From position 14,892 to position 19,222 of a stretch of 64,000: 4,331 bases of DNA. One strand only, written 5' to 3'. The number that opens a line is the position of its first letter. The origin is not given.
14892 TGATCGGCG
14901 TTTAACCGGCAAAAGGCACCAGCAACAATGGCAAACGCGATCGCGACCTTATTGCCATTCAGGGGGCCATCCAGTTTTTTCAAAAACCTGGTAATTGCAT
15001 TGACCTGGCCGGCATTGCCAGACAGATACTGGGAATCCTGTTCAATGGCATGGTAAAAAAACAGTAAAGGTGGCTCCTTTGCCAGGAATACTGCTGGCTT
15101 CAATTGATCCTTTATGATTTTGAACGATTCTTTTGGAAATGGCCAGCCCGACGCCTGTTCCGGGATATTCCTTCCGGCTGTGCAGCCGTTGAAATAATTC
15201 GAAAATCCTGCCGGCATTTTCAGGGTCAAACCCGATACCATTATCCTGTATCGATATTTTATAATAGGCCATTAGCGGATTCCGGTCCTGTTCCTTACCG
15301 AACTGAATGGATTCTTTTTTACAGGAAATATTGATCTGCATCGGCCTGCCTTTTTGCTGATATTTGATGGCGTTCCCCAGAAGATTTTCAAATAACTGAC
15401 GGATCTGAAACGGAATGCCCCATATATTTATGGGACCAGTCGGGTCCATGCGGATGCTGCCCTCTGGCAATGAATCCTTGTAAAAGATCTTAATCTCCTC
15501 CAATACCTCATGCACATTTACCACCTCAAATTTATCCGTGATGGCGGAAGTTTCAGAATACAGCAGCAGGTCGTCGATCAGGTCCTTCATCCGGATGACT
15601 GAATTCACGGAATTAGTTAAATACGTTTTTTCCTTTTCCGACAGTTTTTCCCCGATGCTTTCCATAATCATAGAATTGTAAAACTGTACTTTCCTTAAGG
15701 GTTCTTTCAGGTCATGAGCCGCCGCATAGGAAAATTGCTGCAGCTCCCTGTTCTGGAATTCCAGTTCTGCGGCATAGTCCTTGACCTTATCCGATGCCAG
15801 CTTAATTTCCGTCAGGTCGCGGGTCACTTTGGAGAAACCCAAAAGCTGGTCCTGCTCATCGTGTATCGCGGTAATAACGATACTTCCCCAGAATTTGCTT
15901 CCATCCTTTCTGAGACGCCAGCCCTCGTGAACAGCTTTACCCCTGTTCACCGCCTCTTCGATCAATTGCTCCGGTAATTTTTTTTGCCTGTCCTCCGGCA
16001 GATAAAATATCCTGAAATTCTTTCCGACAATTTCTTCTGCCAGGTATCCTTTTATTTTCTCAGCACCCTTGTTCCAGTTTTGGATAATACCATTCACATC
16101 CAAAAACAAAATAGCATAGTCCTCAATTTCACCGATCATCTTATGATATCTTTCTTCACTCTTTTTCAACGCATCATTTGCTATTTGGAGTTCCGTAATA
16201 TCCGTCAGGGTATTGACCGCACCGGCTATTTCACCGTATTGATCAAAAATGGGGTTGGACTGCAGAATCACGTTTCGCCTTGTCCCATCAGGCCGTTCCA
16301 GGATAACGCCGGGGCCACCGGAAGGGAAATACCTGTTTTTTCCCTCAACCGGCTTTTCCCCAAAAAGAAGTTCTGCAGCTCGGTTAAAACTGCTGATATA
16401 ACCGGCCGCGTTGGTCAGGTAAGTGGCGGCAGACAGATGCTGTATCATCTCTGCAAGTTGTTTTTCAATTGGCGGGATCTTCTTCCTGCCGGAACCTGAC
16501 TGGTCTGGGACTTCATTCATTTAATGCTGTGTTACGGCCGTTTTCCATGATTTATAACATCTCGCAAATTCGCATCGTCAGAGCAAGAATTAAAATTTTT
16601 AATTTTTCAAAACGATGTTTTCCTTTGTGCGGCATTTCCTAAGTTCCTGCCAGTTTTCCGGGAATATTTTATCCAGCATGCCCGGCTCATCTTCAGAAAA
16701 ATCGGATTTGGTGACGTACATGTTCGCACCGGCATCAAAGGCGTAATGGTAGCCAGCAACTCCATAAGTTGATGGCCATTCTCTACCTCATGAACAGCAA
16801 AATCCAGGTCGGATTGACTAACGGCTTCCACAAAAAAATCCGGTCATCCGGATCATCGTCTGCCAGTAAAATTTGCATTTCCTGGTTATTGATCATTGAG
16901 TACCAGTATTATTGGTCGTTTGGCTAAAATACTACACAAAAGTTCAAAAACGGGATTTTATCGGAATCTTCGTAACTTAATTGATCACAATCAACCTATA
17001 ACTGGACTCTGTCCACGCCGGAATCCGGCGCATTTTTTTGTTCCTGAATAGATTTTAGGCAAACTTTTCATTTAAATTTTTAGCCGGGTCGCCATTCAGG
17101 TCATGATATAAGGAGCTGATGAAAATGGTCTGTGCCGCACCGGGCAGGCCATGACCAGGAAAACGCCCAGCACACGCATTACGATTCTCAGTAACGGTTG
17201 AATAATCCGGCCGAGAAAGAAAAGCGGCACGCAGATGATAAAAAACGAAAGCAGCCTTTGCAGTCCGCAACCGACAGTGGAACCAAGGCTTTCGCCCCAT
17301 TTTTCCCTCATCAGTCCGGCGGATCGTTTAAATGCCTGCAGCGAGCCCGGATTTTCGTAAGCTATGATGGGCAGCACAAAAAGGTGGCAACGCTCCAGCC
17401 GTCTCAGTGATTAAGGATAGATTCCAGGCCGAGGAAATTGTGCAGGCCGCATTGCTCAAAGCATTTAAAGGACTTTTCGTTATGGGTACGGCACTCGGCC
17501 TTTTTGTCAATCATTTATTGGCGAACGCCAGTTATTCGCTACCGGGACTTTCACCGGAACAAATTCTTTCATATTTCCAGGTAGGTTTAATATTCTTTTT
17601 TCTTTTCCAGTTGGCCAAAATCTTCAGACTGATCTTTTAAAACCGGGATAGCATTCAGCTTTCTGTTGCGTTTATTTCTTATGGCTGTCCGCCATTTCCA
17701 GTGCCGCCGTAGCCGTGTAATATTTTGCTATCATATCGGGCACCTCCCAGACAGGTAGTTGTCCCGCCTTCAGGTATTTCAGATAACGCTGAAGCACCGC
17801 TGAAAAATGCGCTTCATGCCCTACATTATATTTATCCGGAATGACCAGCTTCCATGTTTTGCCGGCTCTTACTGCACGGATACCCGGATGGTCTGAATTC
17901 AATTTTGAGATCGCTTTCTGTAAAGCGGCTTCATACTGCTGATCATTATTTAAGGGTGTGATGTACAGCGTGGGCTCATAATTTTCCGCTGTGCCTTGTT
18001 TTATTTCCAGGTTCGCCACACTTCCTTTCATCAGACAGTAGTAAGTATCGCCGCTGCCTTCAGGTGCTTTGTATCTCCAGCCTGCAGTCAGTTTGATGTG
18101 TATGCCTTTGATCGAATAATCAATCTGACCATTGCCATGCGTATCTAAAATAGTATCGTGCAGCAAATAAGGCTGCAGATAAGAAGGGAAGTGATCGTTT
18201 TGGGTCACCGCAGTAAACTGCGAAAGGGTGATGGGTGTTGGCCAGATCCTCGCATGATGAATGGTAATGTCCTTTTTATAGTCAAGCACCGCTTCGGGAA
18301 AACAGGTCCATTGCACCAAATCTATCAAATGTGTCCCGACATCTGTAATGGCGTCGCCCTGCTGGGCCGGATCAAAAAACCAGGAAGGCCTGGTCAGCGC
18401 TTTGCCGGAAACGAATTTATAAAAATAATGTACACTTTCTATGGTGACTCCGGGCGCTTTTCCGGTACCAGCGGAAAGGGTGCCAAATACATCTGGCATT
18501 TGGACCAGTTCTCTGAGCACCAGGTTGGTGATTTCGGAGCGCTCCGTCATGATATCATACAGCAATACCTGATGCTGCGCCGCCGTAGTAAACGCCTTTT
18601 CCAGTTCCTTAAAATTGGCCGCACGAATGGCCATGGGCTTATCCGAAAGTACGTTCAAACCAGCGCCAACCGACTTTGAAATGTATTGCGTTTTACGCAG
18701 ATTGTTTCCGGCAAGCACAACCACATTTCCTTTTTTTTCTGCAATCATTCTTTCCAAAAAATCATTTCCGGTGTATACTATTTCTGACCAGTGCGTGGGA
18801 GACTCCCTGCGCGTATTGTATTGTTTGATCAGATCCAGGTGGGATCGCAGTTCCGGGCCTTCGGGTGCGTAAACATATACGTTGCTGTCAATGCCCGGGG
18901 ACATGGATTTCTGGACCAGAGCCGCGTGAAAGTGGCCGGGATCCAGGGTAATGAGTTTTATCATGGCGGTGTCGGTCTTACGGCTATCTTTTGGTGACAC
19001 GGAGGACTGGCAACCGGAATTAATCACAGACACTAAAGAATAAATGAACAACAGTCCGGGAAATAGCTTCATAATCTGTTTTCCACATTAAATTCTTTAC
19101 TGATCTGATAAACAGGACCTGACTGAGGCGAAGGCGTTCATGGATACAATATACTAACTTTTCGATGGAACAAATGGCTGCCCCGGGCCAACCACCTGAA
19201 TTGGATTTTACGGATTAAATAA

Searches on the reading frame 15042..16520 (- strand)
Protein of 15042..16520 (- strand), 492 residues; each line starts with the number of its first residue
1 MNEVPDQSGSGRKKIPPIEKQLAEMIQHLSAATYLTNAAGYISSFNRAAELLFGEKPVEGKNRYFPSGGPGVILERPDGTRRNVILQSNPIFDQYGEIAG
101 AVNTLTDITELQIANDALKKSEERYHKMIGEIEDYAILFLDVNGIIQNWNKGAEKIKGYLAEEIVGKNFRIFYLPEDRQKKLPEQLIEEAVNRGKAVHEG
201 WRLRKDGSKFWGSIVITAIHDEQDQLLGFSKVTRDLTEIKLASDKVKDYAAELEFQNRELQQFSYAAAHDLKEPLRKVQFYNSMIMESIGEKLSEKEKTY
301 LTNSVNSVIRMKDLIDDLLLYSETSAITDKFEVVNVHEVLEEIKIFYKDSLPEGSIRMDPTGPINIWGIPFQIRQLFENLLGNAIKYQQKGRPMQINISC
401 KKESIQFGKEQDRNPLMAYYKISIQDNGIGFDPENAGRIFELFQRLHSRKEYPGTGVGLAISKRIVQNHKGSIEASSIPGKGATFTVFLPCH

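Call 9: search_protein_families(library=pfam, proteins=[window:15042-16520:-], max_evalue=0.001)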
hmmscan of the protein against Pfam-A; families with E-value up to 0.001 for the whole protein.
window:15042-16520:- (492 aa): 8 families
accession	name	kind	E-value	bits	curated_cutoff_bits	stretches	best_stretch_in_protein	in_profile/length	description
PF02518.31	HATPase_c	-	8.8e-25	87.7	26.4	1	371-490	4-108/111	Histidine kinase-, DNA gyrase B-, and HSP90-like ATPase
PF00989.32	PAS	-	1.8e-20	73.5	22.6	1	136-235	13-112/113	PAS fold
PF13426.13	PAS_9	-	7e-20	71.7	27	1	136-238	3-103/103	PAS domain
PF08448.16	PAS_4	-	7.7e-12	45.9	23.1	1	136-238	7-107/110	PAS fold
PF00512.31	HisKA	-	5.5e-10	39.6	26.9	1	260-322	2-61/66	His Kinase A (phospho-acceptor) domain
PF08447.18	PAS_3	-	4.3e-07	30.5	25.6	1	148-231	3-87/89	PAS fold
PF13596.12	PAS_10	-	0.00011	23.2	22.1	0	136-236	11-105/106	PAS domain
PF24820.1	Diguanyl_cycl_sensor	-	0.00028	21.2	28.1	0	25-56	1-32/109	Diguanylate cyclase-like sensor domain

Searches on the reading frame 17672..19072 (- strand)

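Call 9: search_protein_families(library=pfam, proteins=[window:17672-19072:-], max_evalue=0.001)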
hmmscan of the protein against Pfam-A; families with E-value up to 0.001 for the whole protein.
window:17672-19072:- (466 aa): 3 families
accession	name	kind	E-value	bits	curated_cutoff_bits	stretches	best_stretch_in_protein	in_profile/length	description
PF16490.10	Oxidoreduct_C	-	4.4e-117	391.1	27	1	187-461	3-277/278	Putative oxidoreductase C terminal domain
PF22725.1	GFO_IDH_MocA_C3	-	2e-06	28.3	27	1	213-257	18-61/124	GFO/IDH/MocA C-terminal domain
PF01408.29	GFO_IDH_MocA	-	0.00015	22.9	24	1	102-170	53-115/120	Oxidoreductase family, NAD-binding Rossmann fold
